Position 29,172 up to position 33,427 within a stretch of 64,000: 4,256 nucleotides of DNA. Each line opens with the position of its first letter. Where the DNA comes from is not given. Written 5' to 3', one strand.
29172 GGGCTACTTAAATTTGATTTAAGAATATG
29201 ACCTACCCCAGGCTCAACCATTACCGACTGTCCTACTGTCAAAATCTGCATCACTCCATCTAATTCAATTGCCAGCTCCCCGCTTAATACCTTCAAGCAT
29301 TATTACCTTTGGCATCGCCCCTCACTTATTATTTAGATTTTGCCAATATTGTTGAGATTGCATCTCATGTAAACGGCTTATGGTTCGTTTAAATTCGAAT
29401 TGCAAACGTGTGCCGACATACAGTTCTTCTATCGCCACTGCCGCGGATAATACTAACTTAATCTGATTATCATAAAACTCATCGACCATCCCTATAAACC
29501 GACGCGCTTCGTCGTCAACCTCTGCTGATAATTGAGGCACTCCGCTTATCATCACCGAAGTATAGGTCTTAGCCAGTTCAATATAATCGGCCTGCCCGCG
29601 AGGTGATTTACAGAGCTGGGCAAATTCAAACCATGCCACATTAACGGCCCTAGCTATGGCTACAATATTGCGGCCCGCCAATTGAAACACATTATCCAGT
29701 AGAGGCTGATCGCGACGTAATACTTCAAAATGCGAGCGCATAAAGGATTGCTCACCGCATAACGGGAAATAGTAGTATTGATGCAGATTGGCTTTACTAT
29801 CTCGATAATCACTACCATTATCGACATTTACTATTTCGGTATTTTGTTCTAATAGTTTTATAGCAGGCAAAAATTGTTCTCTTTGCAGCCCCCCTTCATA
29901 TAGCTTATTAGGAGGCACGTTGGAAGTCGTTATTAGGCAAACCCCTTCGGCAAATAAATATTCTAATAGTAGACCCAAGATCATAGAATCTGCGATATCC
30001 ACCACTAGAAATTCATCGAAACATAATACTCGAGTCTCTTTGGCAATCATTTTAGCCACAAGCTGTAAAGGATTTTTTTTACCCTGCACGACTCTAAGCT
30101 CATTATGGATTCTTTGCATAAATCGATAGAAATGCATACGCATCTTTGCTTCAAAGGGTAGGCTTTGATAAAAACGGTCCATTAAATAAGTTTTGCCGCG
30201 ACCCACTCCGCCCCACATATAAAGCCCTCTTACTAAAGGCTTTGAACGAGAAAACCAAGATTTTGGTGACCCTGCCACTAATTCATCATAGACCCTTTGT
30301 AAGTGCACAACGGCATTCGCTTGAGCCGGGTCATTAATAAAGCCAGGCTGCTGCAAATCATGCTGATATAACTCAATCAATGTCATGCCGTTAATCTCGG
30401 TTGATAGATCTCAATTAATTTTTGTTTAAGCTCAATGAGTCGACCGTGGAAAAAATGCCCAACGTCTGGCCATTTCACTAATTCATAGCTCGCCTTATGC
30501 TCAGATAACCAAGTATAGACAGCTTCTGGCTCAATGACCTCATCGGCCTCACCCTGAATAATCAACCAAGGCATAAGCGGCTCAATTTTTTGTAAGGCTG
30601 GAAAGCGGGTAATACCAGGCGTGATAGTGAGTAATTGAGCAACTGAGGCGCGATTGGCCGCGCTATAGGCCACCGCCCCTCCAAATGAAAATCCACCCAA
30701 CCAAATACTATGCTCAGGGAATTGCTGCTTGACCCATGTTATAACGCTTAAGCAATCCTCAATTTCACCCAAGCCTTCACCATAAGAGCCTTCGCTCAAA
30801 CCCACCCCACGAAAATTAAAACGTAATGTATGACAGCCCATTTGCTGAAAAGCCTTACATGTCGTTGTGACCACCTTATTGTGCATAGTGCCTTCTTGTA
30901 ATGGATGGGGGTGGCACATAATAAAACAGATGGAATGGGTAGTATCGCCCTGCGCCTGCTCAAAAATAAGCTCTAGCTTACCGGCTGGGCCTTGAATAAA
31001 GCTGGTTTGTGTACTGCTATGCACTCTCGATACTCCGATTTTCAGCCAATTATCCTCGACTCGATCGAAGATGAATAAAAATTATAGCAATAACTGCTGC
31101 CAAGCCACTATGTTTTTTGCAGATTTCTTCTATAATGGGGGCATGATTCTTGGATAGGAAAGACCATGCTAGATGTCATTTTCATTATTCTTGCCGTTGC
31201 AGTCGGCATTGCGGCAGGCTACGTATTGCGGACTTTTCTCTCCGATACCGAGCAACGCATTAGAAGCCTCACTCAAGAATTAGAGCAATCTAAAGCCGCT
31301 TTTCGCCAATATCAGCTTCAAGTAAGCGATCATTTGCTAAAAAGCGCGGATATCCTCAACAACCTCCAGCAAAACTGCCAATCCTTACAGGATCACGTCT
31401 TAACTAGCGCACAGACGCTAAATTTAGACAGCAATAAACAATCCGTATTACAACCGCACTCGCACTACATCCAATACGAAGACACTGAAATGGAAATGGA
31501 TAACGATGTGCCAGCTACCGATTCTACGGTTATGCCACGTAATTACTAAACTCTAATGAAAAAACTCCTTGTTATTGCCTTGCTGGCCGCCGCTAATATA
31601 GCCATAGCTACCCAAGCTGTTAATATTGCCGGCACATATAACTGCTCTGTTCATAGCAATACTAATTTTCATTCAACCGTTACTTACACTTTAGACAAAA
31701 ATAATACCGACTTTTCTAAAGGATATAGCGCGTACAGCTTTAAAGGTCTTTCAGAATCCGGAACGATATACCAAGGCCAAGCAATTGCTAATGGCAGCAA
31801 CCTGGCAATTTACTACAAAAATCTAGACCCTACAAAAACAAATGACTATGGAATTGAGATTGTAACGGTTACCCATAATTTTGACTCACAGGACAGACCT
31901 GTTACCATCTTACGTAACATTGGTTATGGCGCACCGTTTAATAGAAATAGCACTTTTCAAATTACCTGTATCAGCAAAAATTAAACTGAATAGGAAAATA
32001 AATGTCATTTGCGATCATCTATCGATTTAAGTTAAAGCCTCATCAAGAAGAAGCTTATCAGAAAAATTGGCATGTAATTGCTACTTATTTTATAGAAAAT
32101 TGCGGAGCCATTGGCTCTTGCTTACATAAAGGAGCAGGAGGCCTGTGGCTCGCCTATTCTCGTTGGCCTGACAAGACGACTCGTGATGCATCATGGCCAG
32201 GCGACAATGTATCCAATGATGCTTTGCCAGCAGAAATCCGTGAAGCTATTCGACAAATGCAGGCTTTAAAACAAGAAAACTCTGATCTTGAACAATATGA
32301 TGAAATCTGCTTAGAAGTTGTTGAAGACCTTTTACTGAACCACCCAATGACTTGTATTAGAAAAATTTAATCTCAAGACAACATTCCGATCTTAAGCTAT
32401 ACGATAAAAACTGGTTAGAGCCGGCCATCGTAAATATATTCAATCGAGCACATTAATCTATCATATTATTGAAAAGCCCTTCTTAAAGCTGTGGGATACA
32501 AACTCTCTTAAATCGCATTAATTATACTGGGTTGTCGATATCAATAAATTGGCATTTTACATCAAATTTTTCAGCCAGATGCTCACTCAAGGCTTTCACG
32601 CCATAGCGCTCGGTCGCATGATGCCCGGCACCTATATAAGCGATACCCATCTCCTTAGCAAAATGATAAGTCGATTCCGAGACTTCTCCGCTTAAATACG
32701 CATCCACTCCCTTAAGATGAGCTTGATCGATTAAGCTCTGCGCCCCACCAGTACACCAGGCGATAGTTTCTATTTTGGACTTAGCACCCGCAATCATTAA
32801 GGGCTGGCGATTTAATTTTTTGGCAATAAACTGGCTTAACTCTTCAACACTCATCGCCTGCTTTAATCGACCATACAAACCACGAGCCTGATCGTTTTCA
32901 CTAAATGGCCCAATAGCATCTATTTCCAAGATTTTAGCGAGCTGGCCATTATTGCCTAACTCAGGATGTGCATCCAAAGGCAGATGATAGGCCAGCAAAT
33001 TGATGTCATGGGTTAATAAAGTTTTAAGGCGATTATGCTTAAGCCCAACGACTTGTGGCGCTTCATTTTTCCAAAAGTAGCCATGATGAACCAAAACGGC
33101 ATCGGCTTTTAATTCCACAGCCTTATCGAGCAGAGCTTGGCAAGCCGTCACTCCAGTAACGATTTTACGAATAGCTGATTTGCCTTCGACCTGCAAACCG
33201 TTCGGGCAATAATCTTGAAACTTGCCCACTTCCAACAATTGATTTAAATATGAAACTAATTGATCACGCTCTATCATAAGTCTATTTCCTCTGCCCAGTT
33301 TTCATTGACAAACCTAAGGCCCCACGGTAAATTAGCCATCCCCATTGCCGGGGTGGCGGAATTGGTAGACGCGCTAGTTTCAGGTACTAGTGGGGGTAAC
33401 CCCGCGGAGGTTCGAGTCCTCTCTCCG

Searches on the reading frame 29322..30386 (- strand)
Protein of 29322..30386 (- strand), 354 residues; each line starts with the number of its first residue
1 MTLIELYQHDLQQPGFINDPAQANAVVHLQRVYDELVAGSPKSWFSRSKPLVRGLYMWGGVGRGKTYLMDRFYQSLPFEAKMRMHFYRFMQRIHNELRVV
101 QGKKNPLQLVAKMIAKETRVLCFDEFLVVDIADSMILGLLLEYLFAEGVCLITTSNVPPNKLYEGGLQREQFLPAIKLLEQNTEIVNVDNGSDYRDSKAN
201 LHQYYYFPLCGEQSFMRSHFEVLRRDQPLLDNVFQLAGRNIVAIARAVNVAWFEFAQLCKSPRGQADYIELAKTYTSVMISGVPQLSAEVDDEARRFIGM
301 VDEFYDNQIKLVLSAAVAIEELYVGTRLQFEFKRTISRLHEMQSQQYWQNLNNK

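Call 73: search_protein_families(library=pfam, proteins=[window:29322-30386:-], max_evalue=0.00001)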
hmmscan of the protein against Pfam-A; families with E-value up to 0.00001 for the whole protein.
window:29322-30386:- (354 aa): 1 family
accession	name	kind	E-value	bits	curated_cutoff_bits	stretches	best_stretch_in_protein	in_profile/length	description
PF03969.22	AFG1_ATPase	-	1.9e-122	409.2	27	1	1-348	1-358/361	AFG1-like ATPase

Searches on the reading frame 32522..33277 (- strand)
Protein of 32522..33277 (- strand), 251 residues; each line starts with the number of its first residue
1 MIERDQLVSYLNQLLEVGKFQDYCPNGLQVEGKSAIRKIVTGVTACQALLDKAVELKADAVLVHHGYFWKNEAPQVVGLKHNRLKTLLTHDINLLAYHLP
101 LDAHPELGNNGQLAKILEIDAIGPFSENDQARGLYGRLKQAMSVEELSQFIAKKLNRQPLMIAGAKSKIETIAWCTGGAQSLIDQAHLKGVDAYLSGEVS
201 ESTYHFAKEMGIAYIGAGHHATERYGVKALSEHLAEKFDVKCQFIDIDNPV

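Call 73: search_protein_families(library=pfam, proteins=[window:32522-33277:-], max_evalue=0.00001)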
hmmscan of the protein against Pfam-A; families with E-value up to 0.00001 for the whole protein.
window:32522-33277:- (251 aa): 1 family
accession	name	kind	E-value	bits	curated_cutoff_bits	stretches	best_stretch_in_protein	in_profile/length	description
PF01784.24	DUF34_NIF3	-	7.8e-73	245.7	23.4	1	4-250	3-256/256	Duf34/NIF3 (NGG1p interacting factor 3)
